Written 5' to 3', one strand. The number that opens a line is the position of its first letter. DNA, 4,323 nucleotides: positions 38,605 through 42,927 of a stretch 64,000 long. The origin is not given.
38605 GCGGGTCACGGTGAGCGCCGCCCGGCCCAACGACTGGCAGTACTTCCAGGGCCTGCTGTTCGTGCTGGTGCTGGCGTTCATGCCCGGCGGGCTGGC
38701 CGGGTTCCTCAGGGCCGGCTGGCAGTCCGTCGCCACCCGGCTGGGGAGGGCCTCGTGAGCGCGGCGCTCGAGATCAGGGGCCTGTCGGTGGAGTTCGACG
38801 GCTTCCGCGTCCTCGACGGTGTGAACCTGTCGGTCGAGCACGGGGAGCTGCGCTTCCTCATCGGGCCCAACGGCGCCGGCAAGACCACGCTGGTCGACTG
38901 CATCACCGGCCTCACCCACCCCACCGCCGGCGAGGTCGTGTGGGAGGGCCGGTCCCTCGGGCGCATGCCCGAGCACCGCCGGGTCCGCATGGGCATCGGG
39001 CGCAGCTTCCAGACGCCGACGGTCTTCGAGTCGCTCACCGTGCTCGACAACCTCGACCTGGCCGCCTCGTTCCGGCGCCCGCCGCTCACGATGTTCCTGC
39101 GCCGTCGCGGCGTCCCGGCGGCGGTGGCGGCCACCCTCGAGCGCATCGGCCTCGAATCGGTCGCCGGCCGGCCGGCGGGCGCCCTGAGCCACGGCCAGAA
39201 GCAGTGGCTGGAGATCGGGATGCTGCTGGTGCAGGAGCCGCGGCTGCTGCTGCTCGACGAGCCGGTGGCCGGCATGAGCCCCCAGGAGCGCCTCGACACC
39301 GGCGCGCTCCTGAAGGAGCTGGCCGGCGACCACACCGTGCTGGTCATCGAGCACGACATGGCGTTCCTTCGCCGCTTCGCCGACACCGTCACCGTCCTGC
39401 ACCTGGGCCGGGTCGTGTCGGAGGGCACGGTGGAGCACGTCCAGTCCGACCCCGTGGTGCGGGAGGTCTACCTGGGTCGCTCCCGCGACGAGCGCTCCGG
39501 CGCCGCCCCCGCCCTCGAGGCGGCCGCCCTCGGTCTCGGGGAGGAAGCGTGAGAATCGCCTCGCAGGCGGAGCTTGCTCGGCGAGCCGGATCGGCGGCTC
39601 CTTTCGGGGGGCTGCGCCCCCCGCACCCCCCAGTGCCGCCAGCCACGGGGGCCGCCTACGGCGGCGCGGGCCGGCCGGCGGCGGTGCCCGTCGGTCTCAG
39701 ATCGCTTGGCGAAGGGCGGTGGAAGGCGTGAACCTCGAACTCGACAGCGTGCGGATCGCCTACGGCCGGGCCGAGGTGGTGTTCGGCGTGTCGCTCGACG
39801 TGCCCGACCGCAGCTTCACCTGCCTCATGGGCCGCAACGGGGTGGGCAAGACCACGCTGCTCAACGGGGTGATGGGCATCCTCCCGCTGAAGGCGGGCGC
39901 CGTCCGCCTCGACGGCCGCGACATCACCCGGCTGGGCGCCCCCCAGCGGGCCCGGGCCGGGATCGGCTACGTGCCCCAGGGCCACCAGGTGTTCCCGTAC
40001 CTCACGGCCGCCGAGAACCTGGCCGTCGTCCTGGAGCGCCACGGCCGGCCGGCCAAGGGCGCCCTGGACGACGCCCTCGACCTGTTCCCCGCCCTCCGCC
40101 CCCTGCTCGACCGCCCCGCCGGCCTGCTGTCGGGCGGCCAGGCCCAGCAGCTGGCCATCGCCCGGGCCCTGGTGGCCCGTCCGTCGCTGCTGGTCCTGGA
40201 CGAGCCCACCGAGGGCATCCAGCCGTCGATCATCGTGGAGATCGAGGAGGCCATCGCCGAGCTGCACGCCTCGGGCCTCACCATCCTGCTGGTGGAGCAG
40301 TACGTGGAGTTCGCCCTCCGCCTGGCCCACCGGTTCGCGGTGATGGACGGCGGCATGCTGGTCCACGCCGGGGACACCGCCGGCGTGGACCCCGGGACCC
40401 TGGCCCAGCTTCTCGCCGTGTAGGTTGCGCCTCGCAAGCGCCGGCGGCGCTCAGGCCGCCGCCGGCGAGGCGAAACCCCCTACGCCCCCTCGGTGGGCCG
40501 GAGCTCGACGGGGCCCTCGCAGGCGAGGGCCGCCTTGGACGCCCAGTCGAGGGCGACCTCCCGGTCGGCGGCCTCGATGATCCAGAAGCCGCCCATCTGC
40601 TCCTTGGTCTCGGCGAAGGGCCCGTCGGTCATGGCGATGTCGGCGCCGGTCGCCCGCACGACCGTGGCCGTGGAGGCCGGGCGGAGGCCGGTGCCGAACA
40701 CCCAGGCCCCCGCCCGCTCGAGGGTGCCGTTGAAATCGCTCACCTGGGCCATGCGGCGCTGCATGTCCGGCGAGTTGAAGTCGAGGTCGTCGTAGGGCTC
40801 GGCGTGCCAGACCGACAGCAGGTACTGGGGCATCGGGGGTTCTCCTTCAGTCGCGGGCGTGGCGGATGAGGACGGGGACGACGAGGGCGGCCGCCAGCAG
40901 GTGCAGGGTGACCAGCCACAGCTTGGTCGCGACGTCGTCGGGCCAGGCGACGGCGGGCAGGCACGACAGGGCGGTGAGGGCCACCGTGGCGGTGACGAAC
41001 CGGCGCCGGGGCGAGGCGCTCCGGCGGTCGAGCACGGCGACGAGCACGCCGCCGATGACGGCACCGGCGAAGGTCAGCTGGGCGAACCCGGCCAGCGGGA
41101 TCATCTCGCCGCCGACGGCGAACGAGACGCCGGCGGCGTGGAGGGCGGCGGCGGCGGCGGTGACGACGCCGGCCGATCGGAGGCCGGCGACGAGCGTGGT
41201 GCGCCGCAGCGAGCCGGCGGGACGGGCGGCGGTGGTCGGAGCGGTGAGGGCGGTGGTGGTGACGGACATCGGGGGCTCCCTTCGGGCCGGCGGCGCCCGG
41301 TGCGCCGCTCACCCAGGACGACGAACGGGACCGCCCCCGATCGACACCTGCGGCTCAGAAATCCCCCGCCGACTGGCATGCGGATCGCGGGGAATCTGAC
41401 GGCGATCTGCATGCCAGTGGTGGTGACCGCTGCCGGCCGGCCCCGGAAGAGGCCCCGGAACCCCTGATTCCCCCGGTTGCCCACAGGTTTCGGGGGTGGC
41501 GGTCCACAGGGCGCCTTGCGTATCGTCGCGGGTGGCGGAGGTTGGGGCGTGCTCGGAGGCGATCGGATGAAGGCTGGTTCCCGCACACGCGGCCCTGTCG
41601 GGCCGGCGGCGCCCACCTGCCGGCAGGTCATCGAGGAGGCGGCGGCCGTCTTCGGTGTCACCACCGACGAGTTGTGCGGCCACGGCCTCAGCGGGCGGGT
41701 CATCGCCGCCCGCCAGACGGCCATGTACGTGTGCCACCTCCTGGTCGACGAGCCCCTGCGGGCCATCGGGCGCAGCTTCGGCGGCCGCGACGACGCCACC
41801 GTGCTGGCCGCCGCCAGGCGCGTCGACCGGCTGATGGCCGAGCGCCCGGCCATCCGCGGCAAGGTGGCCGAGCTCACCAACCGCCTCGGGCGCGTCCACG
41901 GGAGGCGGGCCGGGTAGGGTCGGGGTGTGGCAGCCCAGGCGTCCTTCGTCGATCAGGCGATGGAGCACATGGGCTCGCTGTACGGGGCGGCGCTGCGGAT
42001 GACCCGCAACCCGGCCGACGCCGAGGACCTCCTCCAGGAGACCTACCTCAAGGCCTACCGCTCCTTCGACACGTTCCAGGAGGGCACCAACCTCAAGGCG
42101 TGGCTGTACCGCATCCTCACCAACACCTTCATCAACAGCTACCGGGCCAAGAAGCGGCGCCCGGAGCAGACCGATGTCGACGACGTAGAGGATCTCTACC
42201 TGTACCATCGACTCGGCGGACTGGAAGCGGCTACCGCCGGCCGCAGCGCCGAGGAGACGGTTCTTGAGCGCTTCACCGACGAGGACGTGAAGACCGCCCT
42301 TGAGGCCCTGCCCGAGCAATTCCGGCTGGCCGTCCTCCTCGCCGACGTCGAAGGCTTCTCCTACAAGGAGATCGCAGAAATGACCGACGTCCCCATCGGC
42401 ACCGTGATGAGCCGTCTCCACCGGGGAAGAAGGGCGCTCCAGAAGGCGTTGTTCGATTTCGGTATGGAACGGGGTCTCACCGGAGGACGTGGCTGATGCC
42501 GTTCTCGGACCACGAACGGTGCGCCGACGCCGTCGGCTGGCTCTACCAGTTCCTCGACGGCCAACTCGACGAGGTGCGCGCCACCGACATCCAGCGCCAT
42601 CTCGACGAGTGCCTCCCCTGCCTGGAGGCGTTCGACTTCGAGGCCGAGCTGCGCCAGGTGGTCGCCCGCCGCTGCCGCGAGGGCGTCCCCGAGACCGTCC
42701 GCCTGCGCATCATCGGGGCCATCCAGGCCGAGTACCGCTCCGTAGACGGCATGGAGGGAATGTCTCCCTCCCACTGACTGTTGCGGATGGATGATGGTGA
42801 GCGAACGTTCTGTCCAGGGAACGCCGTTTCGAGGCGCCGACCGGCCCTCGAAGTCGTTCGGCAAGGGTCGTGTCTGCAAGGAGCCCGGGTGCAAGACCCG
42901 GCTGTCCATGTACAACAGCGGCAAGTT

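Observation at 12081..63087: Synthesis: three unrelated short-repeat families all occupy gene boundaries while preserving reading frames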

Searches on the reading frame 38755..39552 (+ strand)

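Call 19: search_protein_families(library=pfam, proteins=[window:38755-39552:+])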
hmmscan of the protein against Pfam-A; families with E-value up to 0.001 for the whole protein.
window:38755-39552:+ (265 aa): 6 families
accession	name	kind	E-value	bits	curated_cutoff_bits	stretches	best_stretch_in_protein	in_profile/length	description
PF00005.33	ABC_tran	-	7.9e-32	111.2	25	1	20-172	1-137/137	ABC transporter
PF13304.12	AAA_21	-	4.4e-09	37.3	27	0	34-53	3-22/304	AAA domain, putative AbiEii toxin, Type IV TA system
PF12399.14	BCA_ABC_TP_C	-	2.8e-07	30.4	25.5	1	219-242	1-24/27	Branched-chain amino acid ATP-binding cassette transporter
PF02463.25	SMC_N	-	2.3e-05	24.4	40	0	12-50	5-44/220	RecF/RecN/SMC N terminal domain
PF13476.12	AAA_23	-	5.2e-05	24.4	27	1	14-52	4-41/201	AAA domain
PF13555.12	AAA_29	-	8.5e-05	22.7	27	1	22-56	14-48/61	P-loop containing region of AAA domain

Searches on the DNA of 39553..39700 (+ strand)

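Call 99: search_dna_similar(query=window:39553-39700:+, collection=plasmids, mode=distant, max_evalue=0.01, max_rows=10)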
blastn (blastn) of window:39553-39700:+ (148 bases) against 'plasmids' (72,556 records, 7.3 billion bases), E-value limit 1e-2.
No match.

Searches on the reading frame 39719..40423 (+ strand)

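Call 19: search_protein_families(library=pfam, proteins=[window:39719-40423:+])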
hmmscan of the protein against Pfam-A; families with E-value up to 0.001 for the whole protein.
window:39719-40423:+ (234 aa): 2 families
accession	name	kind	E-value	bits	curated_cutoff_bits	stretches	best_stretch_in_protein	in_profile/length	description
PF00005.33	ABC_tran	-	1.3e-28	100.7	25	1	23-164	3-136/137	ABC transporter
PF13304.12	AAA_21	-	5.2e-07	30.5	27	0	132-191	233-295/304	AAA domain, putative AbiEii toxin, Type IV TA system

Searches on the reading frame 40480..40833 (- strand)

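Call 20: search_protein_families(library=pfam, proteins=[window:40480-40833:-])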
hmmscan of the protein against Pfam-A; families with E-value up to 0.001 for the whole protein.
window:40480-40833:- (117 aa): 1 family
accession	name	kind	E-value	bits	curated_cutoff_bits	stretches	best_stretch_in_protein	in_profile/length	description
PF03795.20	YCII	-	9.3e-13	48.9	24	1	25-112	18-89/95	YCII-related domain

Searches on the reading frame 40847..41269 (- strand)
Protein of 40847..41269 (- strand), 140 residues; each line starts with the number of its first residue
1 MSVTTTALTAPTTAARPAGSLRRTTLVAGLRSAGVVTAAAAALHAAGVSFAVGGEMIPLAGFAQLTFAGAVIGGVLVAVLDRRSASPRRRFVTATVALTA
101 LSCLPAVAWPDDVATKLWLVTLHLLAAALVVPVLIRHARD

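Call 20: search_protein_families(library=pfam, proteins=[window:40847-41269:-])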
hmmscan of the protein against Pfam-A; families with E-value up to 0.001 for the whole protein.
window:40847-41269:- (140 aa): 1 family
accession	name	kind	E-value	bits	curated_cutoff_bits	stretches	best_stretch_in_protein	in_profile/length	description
PF19545.4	DUF6069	-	1.6e-23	83.6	27.2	1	18-139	3-128/129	Family of unknown function (DUF6069)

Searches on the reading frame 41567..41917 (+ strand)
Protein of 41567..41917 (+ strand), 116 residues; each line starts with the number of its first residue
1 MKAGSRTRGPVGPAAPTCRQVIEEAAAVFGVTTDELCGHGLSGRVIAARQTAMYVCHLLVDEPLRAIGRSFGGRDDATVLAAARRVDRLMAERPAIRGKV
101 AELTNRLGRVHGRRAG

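Call 20: search_protein_families(library=pfam, proteins=[window:41567-41917:+])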
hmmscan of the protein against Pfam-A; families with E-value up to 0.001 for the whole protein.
window:41567-41917:+ (116 aa): 1 family
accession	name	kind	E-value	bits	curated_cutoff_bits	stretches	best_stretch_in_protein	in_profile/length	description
PF08299.17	Bac_DnaA_C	-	2.1e-16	60.2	31.5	1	20-86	3-69/69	Bacterial dnaA protein helix-turn-helix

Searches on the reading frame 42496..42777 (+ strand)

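Call 88: search_protein_families(library=pfam, proteins=[window:42496-42777:+], max_evalue=0.001)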
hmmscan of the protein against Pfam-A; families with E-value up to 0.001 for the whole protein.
window:42496-42777:+ (93 aa): 1 family
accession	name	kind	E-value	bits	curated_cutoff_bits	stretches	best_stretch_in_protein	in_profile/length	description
PF13490.11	zf-HC2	-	6.4e-08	33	22.2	1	9-42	1-34/35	Putative zinc-finger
